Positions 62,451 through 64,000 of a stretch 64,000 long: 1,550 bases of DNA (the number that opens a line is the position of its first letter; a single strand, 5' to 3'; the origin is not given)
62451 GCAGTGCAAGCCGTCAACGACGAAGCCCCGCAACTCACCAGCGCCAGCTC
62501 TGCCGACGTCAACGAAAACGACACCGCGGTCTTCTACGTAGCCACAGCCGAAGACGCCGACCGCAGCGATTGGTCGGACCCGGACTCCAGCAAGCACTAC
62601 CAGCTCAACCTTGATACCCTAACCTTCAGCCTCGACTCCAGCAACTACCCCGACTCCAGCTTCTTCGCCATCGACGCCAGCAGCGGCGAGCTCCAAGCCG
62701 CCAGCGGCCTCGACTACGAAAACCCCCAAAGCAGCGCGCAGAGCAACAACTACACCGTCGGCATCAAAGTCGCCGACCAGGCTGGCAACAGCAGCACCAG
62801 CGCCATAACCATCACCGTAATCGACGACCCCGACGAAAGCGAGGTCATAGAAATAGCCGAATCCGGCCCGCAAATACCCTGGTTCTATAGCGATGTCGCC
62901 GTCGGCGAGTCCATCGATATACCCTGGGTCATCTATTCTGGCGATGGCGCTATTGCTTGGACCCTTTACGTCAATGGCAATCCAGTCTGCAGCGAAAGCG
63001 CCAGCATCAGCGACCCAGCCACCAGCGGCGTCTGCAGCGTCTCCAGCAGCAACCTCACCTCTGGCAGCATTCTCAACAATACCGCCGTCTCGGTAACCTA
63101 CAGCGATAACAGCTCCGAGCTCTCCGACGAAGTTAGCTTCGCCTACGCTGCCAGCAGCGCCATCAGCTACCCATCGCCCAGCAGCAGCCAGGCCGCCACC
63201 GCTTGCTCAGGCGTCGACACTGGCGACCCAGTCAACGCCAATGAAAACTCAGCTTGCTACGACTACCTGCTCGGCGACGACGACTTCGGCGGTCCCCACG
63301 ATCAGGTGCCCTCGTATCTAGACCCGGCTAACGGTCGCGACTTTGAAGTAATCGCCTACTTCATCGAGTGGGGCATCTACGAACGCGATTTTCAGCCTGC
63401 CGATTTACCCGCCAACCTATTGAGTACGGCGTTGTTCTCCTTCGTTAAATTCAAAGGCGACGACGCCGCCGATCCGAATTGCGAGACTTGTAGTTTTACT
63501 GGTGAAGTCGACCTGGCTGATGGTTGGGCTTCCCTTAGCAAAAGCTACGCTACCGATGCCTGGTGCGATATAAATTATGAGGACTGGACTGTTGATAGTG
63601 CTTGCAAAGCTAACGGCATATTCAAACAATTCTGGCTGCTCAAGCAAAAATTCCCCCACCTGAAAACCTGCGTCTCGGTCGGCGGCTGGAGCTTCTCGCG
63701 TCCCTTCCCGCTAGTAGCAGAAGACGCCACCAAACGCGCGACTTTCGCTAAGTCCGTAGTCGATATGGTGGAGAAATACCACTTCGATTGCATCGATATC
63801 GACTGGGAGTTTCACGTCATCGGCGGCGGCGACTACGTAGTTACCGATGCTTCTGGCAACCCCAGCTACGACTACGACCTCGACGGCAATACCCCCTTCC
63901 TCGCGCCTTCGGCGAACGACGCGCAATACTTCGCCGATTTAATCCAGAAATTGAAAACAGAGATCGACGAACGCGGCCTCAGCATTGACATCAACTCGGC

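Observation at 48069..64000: A chitinase on a stalk: GH18 catalytic domain at the distal end of a giant lipoprotein of about 41 cadherin repeats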

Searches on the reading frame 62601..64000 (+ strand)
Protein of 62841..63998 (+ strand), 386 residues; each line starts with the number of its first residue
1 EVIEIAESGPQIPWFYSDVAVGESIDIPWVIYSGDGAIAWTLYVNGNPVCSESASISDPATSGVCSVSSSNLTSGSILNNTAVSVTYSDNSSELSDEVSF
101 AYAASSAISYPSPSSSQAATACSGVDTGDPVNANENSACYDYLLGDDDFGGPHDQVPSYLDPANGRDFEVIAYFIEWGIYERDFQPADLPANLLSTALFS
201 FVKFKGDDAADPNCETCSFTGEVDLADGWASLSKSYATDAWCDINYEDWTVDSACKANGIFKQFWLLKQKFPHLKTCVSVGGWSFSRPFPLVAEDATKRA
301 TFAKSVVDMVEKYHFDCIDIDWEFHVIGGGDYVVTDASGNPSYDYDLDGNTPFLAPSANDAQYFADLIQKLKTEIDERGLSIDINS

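Call 5: find_homologous_proteins(query=window:62601-64000:+)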
Query window:62601-64000:+ (466 aa): 2 proteins with E <= 0.001 among 8000 candidates.
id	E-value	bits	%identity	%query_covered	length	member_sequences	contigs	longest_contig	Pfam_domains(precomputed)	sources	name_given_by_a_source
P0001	3.1e-9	54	39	15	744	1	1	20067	PF25374.1,PF23592.1,PF00028.24,PF17803.8,PF22544.3,PF28393.1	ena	-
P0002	1.1e-6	46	37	16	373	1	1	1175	PF00704.35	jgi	-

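Call 6: find_related_loci(query=window:62601-64000:+, collection=genome_contigs, flank=10000)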
Query window:62601-64000:+ (466 aa) in genome_contigs; peptide patterns used: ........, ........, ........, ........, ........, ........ (x = any residue, [..] = any of these).
47 stretches matched a pattern; 31 encode a relative of the query (tblastn E <= 1e-3); 31 distinct loci.
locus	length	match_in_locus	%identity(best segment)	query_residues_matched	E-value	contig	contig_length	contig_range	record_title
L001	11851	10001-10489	34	249-456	1e-27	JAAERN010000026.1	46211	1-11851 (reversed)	MAG: Planctomycetota bacterium isolate Nau_6 NauG_CONTIG455638, whole genome shotgun sequence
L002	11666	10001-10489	34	249-456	7e-27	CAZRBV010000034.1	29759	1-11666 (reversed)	MAG TPA_asm: uncultured Isosphaeraceae bacterium isolate SRP077602_co5_120 genome assembly, contig: NODE_7676_length_297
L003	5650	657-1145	32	249-456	4e-26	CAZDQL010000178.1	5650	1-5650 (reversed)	MAG TPA_asm: uncultured Planctomycetaceae bacterium isolate binchicken_co65_43 genome assembly, contig: NODE_50135_lengt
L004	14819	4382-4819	35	240-409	1e-24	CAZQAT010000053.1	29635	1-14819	MAG TPA_asm: uncultured Planctomycetaceae bacterium isolate binchicken_co97_304 genome assembly, contig: NODE_6340_lengt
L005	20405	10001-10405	34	251-409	2e-23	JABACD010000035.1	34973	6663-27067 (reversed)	MAG: Planctomycetota bacterium isolate bin99p NODE_35_length_34973_cov_6.123518, whole genome shotgun sequence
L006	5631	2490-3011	29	242-459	1e-21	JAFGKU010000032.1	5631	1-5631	MAG: Spirochaetales bacterium isolate Zod_Metabat.353 k87_2224335, whole genome shotgun sequence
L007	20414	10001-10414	40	247-409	4e-19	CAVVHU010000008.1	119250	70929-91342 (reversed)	MAG: uncultured Chlamydiales bacterium isolate MFD02923.bin.1.43 genome assembly, contig: contig_29659, whole genome sho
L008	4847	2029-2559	31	237-404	7e-19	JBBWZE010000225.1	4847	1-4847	MAG: Actinomycetota bacterium isolate Holy_191 scaffold_1010938, whole genome shotgun sequence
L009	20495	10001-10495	31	246-404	3e-18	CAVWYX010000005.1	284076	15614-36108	MAG: uncultured Actinomycetes bacterium isolate MFD09267.bin.3.399 genome assembly, contig: contig_26531, whole genome s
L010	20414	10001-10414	39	247-409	4e-18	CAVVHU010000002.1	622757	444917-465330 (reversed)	MAG: uncultured Chlamydiales bacterium isolate MFD02923.bin.1.43 genome assembly, contig: contig_11014, whole genome sho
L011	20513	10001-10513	30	243-404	5e-17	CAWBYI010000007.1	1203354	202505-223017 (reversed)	MAG: uncultured Actinomycetes bacterium isolate MFD00962.bin.2.159 genome assembly, contig: contig_43022, whole genome s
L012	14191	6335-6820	30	249-404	5e-17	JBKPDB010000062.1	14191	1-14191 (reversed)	MAG: Actinomycetota bacterium isolate GB_EKS_MAG_00035 GB_EKS_000000413472, whole genome shotgun sequence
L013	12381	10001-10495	30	249-404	1e-16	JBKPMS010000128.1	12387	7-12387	MAG: Actinomycetota bacterium isolate GS_HAYS_MAG_00060 GS_HAYS_000001340807, whole genome shotgun sequence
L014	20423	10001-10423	34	251-404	4e-16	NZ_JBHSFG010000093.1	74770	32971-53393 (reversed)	Streptomyces xiangluensis strain CGMCC 4.7466 platanus_K_17_124_93, whole genome shotgun sequence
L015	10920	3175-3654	31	249-404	8e-16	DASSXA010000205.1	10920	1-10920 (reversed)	MAG TPA_asm: Gaiellaceae bacterium isolate SMAG_U638 k141_513980, whole genome shotgun sequence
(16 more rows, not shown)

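Call 10: search_solved_structures(query=window:62601-64000:+, max_evalue=0.001, show_alignments=2)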
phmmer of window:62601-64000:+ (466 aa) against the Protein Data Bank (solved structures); distinct sequences matched with E-value up to 0.001: 127 (the best 60 are shown).
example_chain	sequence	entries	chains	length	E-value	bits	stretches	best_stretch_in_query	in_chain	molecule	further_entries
3g6l_A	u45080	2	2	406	1.3e-22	83.5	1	252-405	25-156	Chitinase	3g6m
1w9p_A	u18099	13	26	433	9.1e-22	80.8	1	245-405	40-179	CHITINASE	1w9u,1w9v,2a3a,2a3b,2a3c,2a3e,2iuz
1wno_A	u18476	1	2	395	1.5e-21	80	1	248-405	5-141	Chitinase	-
6igy_A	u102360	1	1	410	1.8e-20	76.5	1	245-405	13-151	Glycosyl hydrolases family 18 family protein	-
6bt9_A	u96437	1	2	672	6.6e-20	74.6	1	248-416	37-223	Chitinase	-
6epb_A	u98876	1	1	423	8.4e-20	74.3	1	249-405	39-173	Endochitinase 42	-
1itx_A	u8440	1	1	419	3.5e-19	72.2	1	247-411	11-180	Glycosyl Hydrolase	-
5df0_A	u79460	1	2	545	5.8e-19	71.5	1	242-414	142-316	Ac-ChiA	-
5dez_A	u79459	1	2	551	5.9e-19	71.5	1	242-414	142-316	Ac-ChiA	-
5gzu_A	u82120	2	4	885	1.5e-18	70.2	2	347-411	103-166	Chitinase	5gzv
5gzt_B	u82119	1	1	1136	2.4e-18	69.5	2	347-411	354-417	Chitinase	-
6ylj_A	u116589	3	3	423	5.6e-18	68.3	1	249-404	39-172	Endochitinase 42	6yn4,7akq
6kst_A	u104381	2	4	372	1.5e-17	66.9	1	341-412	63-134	Family 18 chitinase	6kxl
7vrg_A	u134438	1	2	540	2.1e-17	66.4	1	250-405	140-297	Chitinase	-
5gpr_A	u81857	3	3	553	2.2e-17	66.3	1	250-405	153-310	Chitinase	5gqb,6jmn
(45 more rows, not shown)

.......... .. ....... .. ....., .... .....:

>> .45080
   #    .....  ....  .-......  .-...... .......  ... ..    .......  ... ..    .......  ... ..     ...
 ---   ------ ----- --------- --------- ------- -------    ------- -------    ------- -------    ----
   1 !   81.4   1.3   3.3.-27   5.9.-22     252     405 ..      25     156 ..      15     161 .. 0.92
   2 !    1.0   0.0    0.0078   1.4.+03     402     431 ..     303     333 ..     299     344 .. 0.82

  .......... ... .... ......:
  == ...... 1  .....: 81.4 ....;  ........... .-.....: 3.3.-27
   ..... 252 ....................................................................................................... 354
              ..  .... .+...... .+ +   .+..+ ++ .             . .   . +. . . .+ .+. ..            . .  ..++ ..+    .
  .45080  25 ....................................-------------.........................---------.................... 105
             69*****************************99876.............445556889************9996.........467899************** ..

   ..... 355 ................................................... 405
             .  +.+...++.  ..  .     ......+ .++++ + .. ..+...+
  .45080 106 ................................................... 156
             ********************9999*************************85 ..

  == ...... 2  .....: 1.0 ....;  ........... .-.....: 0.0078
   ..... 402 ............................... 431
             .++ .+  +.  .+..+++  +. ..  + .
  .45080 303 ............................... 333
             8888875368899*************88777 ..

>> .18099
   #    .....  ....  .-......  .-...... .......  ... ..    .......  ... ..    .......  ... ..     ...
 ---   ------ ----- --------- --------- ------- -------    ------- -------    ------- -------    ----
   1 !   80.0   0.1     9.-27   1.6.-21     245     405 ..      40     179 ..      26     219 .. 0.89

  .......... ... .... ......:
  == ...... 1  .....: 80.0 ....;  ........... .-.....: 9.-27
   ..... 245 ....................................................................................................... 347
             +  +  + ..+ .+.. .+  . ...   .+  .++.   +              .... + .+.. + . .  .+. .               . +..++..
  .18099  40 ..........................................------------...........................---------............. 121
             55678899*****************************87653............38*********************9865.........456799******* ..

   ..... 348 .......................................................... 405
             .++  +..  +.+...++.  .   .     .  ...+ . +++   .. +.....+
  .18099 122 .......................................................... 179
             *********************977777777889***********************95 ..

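Call 19: find_related_loci(query=window:62841-64000:+, collection=metagenome_contigs, flank=10000)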
Query window:62841-64000:+ (386 aa) in metagenome_contigs; peptide patterns used: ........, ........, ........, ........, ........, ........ (x = any residue, [..] = any of these).
127 stretches matched a pattern; 54 encode a relative of the query (tblastn E <= 1e-3); 54 distinct loci.
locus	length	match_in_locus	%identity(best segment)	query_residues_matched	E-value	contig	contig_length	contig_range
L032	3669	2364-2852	34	169-376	4e-28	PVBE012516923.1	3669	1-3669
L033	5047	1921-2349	36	169-332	6e-27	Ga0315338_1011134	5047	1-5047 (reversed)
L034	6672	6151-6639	32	169-376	3e-26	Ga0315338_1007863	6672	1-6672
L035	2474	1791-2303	31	163-324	2e-18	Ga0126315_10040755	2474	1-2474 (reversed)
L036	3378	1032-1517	30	169-324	5e-18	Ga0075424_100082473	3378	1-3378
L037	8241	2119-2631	30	163-324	7e-18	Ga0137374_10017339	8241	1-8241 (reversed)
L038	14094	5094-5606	30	163-324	1e-17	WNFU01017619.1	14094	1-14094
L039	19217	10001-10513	30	163-324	1e-17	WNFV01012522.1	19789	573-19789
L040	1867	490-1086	27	169-379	2e-17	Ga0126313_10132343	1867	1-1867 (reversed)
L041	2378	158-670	30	163-324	4e-17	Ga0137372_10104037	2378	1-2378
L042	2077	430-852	37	171-324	3e-17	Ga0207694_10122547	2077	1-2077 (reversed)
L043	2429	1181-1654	32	169-324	5e-17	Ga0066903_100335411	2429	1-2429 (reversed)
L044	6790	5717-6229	30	163-324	6e-17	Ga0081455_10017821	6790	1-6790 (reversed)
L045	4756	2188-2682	29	169-324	8e-17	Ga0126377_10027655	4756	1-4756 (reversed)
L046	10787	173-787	27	169-383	6e-16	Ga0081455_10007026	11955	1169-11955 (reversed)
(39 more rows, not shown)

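Call 31: search_protein_representatives(protein=window:62841-64000:+)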
Query: 386 residues. Proteins with E-value up to 0.001 (for the whole library): 3424; up to 1e-10: 684; up to 1e-30: 13. The best 150 are listed.
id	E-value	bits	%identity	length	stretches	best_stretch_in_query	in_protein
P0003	7.0e-131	453.3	53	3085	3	7-380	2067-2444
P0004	4.3e-117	407.9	53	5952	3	5-381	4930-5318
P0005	5.0e-117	407.7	49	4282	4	6-386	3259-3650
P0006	5.3e-116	404.3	53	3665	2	5-380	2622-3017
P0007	7.6e-115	400.5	55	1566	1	5-379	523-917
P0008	8.4e-113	393.8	46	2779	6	6-378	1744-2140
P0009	3.5e-62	227.1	44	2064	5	5-236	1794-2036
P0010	3.2e-56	207.5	36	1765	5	164-329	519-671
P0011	3.3e-43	164.6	39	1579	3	165-331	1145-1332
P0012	5.2e-36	141.0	35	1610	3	114-344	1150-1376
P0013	2.9e-33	131.9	31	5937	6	259-325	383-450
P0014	1.0e-32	130.1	38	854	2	5-334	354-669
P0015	4.6e-31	124.7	37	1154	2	160-343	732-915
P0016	8.3e-30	120.5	41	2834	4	246-332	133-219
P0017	1.5e-27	113.1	40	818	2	167-334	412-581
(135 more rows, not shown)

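Call 34: list_cluster_members(proteins=[P0003, P0004, P0005, P0006, P0007, P0008, P0009, P0013])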
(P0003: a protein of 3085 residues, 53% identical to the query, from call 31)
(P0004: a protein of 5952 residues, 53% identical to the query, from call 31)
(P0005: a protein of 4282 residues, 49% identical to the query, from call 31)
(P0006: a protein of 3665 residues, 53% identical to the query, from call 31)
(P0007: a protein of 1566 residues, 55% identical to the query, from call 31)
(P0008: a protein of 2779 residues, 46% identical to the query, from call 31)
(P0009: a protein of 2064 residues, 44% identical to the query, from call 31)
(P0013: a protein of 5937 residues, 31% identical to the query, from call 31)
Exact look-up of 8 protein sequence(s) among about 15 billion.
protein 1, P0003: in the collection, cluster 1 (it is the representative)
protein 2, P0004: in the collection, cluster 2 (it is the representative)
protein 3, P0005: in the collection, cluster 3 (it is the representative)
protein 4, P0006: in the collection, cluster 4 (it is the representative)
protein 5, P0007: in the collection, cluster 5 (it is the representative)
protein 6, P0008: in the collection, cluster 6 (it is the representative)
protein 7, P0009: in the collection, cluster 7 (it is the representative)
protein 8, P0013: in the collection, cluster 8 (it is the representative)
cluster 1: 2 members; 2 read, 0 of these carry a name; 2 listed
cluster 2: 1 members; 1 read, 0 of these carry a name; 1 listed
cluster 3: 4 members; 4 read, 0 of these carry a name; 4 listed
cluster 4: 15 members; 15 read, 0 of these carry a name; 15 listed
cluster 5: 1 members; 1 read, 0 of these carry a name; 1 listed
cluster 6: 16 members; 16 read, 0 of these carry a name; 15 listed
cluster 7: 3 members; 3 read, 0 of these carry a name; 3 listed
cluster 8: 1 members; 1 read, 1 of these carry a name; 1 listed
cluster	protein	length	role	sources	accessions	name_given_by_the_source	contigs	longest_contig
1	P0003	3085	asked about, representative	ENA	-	-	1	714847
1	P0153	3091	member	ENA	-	-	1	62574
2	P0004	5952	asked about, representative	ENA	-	-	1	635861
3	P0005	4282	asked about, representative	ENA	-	-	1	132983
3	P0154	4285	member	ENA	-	-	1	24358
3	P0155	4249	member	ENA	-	-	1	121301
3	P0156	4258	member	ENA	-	-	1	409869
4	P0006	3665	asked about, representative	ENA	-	-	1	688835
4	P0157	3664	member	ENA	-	-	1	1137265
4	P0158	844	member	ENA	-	-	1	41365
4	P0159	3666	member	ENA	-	-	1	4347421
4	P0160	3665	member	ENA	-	-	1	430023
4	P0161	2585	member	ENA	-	-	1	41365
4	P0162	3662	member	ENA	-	-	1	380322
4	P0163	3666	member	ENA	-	-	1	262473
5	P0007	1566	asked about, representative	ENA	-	-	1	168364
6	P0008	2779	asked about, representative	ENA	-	-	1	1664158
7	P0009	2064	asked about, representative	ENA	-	-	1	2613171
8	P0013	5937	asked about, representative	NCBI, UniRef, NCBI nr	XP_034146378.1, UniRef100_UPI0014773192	uncharacterized protein LOC105022134 isoform X19 [Esox lucius] | uncharacterized protein LOC105022134 isoform X19 n=1 Tax=Esox lucius TaxID=8010 ...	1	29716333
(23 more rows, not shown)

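Call 38: search_protein_families(library=pfam, proteins=[P0007, P0008, P0003], max_evalue=0.001)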
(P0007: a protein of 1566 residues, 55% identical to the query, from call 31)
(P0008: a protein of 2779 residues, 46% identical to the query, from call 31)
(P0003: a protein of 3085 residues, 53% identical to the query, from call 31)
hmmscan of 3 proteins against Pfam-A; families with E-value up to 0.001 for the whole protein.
P0007 (1566 aa): 5 families
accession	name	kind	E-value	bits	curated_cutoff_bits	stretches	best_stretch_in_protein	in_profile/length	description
PF00704.34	Glyco_hydro_18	-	1.3e-52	179.9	29.6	1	698-1178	2-317/317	Glycosyl hydrolases family 18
PF00182.24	Glyco_hydro_19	-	1.7e-36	126.6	25.5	1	1252-1513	5-223/232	Chitinase class I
PF00028.23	Cadherin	-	2e-30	105.5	28.8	3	104-191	2-90/93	Cadherin domain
PF17803.7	Cadherin_4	-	1.6e-05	25.8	25.1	1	85-139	3-58/71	Bacterial cadherin-like domain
PF23592.1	Cadherin_CELSR2_9th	-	3.2e-05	24.4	36.8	0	193-289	2-96/100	CELSR2-like, ninth cadherin domain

P0008 (2779 aa): 4 families
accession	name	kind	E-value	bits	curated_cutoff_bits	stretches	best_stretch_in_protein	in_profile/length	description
PF00704.34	Glyco_hydro_18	-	2.2e-53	182.4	29.6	1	1922-2388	2-317/317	Glycosyl hydrolases family 18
PF00028.23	Cadherin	-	2.2e-44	150.2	28.8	4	745-821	4-78/93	Cadherin domain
PF00182.24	Glyco_hydro_19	-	2.5e-29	103.1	25.5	1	2473-2707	19-215/232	Chitinase class I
PF08329.16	ChitinaseA_N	-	3.3e-05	24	21.2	1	49-121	38-105/133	Chitinase A, N-terminal domain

P0003 (3085 aa): 4 families
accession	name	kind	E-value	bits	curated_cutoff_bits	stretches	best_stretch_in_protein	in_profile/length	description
PF14240.11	YHYH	-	8.9e-58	195.9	25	1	1443-1648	2-193/193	YHYH protein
PF00704.34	Glyco_hydro_18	-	6.3e-54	184.2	29.6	1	2233-2713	2-317/317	Glycosyl hydrolases family 18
PF00182.24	Glyco_hydro_19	-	4.1e-46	158.1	25.5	1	2776-3029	2-221/232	Chitinase class I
PF00028.23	Cadherin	-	3.3e-41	140.1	28.8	5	648-737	2-93/93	Cadherin domain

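Call 43: find_homologous_proteins(query=A2, max_evalue=1e-20)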
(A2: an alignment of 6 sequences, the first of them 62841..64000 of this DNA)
Query A2 (6 sequences) (386 aa, profile of the alignment): 19 proteins with E <= 1e-20 among 8000 candidates.
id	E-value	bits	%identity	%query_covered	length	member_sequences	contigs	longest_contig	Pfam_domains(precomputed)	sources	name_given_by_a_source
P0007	0.0e+0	1843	52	99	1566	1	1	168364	PF00182.25,PF00028.24,PF17803.8,PF00704.35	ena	-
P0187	0.0e+0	1465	59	99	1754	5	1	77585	PF25374.1,PF00182.25,PF23592.1,PF00028.24,PF00704.35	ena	-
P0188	0.0e+0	1406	60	99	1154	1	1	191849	PF00182.25,PF00028.24,PF00704.35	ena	-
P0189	0.0e+0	1363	48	99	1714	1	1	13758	PF00182.25,PF00028.24,PF00704.35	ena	-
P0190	2.4e-26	110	29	49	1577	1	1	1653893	PF22902.3,PF17957.8,PF20598.5,PF13620.13,PF00704.35,PF22904.4,PF17210.10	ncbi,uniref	ncbi:T9SS-translocated chitinase ChiA [Flavobacterium sp.]|uniref:T9SS-translocated chitinase ChiA n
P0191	4.2e-26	110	29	44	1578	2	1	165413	PF13715.13,PF22902.3,PF17957.8,PF20598.5,PF13620.13,PF09430.17,PF00704.35,PF22904.4,PF17210.10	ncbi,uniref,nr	ncbi:T9SS-translocated chitinase ChiA [Flavobacterium zhairuonense]|uniref:T9SS-translocated chitina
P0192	1.2e-25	108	28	44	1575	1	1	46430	PF13715.13,PF22902.3,PF20598.5,PF13620.13,PF09430.17,PF00704.35,PF22904.4,PF17210.10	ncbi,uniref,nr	ncbi:T9SS-translocated chitinase ChiA [Flavobacterium sp. DG2-3]|uniref:T9SS-translocated chitinase 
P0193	1.2e-25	108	28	44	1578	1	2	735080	PF13715.13,PF22902.3,PF17957.8,PF20598.5,PF13620.13,PF09430.17,PF00704.35,PF22904.4,PF17210.10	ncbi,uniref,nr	ncbi:T9SS-translocated chitinase ChiA [Flavobacterium branchiicola]|uniref:chitinase n=1 Tax=Flavoba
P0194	1.4e-25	108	29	49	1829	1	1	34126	PF13715.13,PF22902.3,PF11974.15,PF20598.5,PF17802.8,PF13620.13,PF00704.35,PF22904.4,PF17210.10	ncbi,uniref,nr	ncbi:glycosyl hydrolase family 18 protein [Flavobacterium sp. HTF]|uniref:glycosyl hydrolase family 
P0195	4.3e-25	106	29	49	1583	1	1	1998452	PF13715.13,PF22902.3,PF20598.5,PF17802.8,PF13620.13,PF09430.17,PF00704.35,PF22904.4,PF17210.10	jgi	jgi:chitinase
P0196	2.6e-24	104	28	44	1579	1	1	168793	PF13715.13,PF22902.3,PF20598.5,PF17802.8,PF13620.13,PF09430.17,PF00704.35,PF22904.4,PF17210.10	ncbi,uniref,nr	ncbi:T9SS-translocated chitinase ChiA [Flavobacterium sp. LC2016-23]|uniref:T9SS-translocated chitin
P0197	2.8e-24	104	27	44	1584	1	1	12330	PF22902.3,PF20598.5,PF13620.13,PF09430.17,PF00704.35,PF22904.4,PF17210.10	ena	-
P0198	4.1e-24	103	28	44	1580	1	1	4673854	PF13715.13,PF22902.3,PF20598.5,PF13620.13,PF00704.35,PF22904.4,PF17210.10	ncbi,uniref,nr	ncbi:T9SS-translocated chitinase ChiA [Flavobacterium sp. N2038]|uniref:T9SS-translocated chitinase 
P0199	6.8e-24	102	28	44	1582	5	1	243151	PF13715.13,PF22902.3,PF20598.5,PF13620.13,PF09430.17,PF00704.35,PF22904.4,PF17210.10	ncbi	-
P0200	3.4e-23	100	28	44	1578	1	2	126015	PF13715.13,PF22902.3,PF17957.8,PF20598.5,PF13620.13,PF00704.35,PF22904.4,PF17210.10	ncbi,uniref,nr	ncbi:glycoside hydrolase [Flavobacterium piscis]|uniref:chitinase n=1 Tax=Flavobacterium piscis TaxI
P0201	4.0e-23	100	28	44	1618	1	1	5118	PF13715.13,PF22902.3,PF20598.5,PF13620.13,PF00704.35,PF22904.4,PF17210.10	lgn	-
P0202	4.3e-23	100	28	44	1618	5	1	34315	PF13715.13,PF22902.3,PF17957.8,PF20598.5,PF13620.13,PF00704.35,PF22904.4,PF17210.10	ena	-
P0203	5.3e-23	99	28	44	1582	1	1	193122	PF13715.13,PF22902.3,PF20598.5,PF17802.8,PF13620.13,PF09430.17,PF00704.35,PF22904.4,PF17210.10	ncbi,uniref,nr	ncbi:glycoside hydrolase [Flavobacterium sp. MEB061]|uniref:T9SS-translocated chitinase ChiA n=1 Tax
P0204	2.6e-22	97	28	44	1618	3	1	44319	PF13715.13,PF22902.3,PF20598.5,PF13620.13,PF09430.17,PF00704.35,PF22904.4,PF17210.10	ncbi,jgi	jgi:chitinase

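Call 44: find_encoding_contigs(protein=P0188, flank=10000, max_places=3)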
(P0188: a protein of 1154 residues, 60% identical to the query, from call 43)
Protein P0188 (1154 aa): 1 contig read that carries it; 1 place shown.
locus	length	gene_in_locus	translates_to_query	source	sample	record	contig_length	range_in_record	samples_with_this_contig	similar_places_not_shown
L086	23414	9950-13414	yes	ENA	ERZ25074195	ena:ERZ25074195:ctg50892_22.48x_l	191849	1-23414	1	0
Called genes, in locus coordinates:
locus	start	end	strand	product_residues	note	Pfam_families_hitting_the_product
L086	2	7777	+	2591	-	?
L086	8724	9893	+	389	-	PF00028:Cadherin (weak), PF23592:Cadherin_CELSR2_9th (faint), PF00028:Cadherin (weak)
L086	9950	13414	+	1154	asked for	PF00028:Cadherin (weak), PF00704:Glyco_hydro_18, PF00182:Glyco_hydro_19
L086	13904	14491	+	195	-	PF01420:Methylase_S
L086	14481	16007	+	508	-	PF12161:HsdM_N, PF02384:N6_Mtase, PF01170:UPF0020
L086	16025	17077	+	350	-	PF13310:Virulence_RhuM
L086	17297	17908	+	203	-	PF01420:Methylase_S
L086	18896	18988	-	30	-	-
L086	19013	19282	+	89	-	-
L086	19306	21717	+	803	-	PF13166:AAA_13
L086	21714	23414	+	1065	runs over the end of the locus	PF04313:HSDR_N, PF04851:ResIII, PF18766:SWI2_SNF2, PF22679:T1R_D3-like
